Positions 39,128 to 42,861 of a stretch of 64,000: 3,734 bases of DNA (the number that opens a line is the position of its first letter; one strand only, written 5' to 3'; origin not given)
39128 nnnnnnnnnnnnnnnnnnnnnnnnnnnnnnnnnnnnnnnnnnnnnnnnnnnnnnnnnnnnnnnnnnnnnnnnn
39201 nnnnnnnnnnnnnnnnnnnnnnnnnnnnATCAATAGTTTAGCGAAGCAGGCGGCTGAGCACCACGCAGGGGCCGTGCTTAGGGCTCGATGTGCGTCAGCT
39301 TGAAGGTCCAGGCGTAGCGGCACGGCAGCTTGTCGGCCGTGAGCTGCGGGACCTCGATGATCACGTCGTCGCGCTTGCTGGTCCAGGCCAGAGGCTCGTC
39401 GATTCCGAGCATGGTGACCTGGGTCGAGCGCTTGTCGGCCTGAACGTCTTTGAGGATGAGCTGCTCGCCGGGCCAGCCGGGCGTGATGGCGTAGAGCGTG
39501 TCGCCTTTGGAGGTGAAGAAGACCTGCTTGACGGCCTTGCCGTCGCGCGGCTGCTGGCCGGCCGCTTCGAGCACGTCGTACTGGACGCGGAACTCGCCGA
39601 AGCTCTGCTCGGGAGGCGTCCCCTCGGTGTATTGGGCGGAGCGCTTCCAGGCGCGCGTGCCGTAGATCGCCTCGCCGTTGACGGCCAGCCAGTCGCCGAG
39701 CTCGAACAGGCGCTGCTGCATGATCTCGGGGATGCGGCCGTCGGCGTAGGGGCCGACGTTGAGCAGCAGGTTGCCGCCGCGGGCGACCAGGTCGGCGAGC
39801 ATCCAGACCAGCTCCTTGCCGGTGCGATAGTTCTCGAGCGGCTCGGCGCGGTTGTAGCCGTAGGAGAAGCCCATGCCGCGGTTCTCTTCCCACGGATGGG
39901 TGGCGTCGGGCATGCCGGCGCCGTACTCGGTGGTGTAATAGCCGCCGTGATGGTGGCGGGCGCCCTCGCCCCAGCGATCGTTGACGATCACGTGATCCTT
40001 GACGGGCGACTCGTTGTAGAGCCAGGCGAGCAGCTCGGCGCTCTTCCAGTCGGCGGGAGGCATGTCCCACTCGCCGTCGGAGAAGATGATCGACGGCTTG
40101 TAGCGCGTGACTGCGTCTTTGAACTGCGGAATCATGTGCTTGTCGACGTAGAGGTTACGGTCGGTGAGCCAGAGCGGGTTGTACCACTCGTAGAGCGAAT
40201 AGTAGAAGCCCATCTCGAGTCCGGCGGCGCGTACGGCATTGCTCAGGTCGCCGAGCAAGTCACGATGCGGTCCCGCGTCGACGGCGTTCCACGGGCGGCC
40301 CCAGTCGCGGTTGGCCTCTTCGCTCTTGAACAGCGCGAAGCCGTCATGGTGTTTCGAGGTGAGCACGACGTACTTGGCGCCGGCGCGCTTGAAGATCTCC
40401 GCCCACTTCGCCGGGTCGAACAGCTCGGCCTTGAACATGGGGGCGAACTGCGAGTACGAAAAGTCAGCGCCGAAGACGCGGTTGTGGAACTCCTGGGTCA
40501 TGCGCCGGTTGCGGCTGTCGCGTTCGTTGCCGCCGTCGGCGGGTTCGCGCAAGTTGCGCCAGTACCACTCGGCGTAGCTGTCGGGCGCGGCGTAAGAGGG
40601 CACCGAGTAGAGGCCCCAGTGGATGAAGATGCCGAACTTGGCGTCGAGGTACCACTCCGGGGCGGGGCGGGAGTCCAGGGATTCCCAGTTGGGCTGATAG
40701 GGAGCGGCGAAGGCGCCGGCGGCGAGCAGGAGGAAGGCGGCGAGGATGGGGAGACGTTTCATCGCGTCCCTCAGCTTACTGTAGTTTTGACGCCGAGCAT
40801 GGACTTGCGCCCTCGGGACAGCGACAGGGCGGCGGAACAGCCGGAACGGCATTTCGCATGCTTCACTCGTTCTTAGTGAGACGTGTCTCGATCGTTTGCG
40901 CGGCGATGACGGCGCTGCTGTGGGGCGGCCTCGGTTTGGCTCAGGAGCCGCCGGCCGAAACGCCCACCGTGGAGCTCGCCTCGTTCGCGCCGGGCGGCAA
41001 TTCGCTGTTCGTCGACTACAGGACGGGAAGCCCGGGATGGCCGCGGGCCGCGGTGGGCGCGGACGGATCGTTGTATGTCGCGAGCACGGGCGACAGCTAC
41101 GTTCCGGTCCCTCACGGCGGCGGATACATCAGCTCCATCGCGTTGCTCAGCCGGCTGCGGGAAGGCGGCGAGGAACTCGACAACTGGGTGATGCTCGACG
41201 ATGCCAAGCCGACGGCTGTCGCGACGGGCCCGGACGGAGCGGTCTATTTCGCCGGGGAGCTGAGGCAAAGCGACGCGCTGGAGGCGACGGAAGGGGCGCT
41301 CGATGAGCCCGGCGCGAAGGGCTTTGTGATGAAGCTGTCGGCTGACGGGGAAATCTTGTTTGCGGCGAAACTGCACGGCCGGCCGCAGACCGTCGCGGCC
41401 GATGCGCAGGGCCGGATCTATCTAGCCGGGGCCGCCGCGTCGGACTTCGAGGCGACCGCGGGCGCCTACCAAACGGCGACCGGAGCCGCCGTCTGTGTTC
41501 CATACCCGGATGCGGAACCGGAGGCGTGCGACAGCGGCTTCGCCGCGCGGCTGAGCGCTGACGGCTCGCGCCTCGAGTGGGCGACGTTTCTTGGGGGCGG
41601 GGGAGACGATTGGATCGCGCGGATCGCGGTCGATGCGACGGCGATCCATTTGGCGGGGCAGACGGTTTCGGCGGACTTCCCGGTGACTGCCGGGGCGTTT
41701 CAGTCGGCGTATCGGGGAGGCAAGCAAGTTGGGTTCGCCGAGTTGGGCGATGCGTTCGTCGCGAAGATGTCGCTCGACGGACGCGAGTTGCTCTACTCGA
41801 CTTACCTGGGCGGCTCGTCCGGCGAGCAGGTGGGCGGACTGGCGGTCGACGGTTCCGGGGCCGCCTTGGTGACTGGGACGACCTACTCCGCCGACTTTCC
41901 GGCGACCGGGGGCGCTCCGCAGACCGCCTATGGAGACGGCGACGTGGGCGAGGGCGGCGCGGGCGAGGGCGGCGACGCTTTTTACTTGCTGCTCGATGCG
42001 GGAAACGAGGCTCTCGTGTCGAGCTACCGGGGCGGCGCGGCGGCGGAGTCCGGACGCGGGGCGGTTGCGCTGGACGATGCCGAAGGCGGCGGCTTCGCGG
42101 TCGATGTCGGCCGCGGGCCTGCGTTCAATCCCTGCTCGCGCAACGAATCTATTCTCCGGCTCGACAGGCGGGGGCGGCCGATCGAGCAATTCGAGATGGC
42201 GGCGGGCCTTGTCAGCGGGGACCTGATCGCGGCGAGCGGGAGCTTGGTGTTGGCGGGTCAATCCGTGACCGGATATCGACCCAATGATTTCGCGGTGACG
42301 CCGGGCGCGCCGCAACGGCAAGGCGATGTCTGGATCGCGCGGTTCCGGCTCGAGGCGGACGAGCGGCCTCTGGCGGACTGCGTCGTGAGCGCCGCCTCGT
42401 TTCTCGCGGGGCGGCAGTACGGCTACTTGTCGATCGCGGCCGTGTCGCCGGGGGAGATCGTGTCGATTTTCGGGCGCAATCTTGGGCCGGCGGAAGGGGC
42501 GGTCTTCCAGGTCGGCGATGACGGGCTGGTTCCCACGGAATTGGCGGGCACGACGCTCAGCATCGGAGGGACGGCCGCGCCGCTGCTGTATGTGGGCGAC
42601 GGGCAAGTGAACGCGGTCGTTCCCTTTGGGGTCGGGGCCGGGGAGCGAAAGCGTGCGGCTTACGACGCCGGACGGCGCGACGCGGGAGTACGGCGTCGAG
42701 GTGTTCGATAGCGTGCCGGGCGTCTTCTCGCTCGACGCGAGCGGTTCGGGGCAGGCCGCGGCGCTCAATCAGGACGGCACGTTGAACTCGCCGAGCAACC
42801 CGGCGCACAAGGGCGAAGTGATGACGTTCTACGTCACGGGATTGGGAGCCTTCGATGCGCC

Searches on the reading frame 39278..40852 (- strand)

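Call 57: search_protein_families(library=pfam, proteins=[window:39278-40852:-], max_evalue=0.00001)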
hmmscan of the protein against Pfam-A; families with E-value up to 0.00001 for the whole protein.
window:39278-40852:- (524 aa): 2 families
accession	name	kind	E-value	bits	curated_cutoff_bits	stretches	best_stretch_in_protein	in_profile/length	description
PF01120.23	Alpha_L_fucos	-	5.7e-119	398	25.2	1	49-394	11-345/345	Alpha-L-fucosidase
PF16757.11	Fucosidase_C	-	2.2e-17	63.8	25.6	1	442-520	7-88/88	Alpha-L-fucosidase C-terminal domain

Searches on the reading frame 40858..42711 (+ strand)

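Call 57: search_protein_families(library=pfam, proteins=[window:40858-42711:+], max_evalue=0.00001)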
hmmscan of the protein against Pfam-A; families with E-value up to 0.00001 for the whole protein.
window:40858-42711:+ (617 aa): 1 family
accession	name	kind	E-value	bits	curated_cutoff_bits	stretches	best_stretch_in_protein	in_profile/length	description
PF06739.17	SBBP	-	5.5e-10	39.5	20.5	0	313-348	2-38/38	Beta-propeller repeat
